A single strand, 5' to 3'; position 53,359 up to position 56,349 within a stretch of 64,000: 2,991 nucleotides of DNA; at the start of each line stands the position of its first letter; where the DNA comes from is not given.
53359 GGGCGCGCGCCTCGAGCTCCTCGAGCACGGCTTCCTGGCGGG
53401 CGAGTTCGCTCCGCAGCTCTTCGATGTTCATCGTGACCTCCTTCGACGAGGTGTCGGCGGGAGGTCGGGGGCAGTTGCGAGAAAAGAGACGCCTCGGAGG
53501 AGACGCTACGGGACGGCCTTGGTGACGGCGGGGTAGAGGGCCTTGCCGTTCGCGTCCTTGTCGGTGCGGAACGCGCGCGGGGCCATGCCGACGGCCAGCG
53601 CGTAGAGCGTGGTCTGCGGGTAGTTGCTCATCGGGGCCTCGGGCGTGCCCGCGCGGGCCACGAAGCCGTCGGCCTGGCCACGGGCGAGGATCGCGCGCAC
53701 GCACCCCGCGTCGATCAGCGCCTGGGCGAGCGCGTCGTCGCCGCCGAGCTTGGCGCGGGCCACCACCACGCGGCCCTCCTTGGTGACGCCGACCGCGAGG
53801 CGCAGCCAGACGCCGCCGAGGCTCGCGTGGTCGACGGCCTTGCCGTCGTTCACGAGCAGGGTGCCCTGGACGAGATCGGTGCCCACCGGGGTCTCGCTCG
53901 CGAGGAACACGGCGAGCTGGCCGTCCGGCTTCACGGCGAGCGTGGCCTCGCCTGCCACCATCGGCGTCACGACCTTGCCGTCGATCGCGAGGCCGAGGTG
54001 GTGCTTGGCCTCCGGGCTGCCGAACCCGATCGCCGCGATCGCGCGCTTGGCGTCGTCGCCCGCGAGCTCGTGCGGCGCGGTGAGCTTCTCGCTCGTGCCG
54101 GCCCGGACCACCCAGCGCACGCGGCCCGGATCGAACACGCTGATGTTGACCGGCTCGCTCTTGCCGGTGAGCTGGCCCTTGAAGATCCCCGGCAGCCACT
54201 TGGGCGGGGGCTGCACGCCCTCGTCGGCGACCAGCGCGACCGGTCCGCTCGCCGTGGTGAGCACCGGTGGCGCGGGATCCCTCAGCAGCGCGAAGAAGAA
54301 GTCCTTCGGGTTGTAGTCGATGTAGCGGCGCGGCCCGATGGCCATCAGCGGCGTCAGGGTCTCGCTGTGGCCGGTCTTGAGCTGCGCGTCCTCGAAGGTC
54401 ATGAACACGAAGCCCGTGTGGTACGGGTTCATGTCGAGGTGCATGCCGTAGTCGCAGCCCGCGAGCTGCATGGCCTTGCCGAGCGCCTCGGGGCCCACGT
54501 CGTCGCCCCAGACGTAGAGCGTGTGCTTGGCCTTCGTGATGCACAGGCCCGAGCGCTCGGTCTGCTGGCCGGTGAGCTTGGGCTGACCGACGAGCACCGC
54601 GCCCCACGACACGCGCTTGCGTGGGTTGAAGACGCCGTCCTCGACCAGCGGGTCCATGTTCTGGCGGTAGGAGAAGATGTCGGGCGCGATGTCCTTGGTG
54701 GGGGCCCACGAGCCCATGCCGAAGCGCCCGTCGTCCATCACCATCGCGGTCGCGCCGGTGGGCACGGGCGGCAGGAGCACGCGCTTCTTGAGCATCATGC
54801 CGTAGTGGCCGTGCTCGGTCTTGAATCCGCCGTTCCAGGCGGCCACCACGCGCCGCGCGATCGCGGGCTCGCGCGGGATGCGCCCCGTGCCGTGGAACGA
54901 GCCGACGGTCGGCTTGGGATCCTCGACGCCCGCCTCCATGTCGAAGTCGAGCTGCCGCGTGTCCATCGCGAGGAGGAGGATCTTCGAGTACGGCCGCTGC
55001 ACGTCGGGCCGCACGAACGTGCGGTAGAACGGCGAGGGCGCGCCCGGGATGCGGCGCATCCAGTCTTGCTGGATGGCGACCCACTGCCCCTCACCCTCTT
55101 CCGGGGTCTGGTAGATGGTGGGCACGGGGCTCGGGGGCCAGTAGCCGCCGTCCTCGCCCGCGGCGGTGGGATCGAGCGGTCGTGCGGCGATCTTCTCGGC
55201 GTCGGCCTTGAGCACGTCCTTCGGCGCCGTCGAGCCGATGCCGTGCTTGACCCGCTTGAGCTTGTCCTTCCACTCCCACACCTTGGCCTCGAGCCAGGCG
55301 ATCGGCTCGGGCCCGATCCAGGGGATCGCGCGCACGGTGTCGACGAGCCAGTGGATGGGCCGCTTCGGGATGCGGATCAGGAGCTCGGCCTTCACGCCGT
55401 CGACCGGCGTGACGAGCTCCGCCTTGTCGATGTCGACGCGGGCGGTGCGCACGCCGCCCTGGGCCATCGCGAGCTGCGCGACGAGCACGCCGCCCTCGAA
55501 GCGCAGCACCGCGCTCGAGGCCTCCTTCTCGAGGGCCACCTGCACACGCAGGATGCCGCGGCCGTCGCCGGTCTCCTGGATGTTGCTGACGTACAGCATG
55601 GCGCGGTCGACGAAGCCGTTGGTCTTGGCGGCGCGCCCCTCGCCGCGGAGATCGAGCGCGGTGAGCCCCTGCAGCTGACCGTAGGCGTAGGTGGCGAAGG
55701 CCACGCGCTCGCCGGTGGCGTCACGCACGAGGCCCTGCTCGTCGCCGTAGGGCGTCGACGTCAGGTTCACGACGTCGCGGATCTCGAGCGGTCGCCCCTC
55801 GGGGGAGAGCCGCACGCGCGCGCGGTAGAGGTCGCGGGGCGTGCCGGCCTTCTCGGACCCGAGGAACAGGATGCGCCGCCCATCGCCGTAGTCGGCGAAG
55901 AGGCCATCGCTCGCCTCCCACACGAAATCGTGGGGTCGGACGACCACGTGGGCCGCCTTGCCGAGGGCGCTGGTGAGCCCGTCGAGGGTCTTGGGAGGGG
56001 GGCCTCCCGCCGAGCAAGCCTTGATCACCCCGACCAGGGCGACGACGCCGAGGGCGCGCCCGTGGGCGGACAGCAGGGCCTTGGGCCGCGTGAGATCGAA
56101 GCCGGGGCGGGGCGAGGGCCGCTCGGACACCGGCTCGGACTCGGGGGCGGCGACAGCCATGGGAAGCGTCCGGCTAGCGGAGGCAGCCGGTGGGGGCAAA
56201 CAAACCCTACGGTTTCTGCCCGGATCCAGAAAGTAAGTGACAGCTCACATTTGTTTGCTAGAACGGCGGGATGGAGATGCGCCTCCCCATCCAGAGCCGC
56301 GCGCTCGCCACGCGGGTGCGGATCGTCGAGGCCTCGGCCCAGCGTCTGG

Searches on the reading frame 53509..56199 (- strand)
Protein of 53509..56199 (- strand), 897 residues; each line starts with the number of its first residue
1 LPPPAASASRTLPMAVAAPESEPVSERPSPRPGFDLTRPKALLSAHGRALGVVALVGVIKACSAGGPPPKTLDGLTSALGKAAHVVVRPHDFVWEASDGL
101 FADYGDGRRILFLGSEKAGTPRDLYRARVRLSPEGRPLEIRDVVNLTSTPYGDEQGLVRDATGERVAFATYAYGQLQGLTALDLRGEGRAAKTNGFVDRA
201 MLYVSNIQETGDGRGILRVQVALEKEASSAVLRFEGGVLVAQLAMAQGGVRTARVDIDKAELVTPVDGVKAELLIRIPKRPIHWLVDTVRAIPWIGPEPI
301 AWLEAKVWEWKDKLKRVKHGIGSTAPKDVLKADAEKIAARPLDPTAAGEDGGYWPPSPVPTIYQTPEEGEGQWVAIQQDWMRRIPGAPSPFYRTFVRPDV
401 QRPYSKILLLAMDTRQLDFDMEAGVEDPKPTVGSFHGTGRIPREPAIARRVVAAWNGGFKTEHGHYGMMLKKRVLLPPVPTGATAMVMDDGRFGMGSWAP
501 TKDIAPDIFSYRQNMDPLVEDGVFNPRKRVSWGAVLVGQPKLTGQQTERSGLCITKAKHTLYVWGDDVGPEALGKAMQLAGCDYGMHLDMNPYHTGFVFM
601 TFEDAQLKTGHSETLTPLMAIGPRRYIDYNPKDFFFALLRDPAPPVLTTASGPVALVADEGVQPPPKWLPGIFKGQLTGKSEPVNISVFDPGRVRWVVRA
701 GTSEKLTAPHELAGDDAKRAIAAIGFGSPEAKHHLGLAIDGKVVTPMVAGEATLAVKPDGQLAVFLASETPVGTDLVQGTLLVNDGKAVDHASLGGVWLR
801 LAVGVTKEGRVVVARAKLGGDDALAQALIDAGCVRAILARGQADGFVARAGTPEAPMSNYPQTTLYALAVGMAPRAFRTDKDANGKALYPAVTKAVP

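Call 4: search_protein_families(library=pfam, max_evalue=1, proteins=[window:53509-56199:-])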
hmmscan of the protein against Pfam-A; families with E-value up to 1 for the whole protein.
window:53509-56199:- (897 aa): 1 family
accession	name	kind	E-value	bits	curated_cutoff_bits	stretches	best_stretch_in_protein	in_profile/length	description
PF09992.14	NAGPA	-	1e-09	39.3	25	1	727-837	12-134/169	Phosphodiester glycosidase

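Call 5: search_protein_families(library=ncbifam, max_evalue=1, proteins=[window:53509-56199:-])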
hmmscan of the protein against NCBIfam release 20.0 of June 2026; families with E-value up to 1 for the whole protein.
window:53509-56199:- (897 aa): 0 families
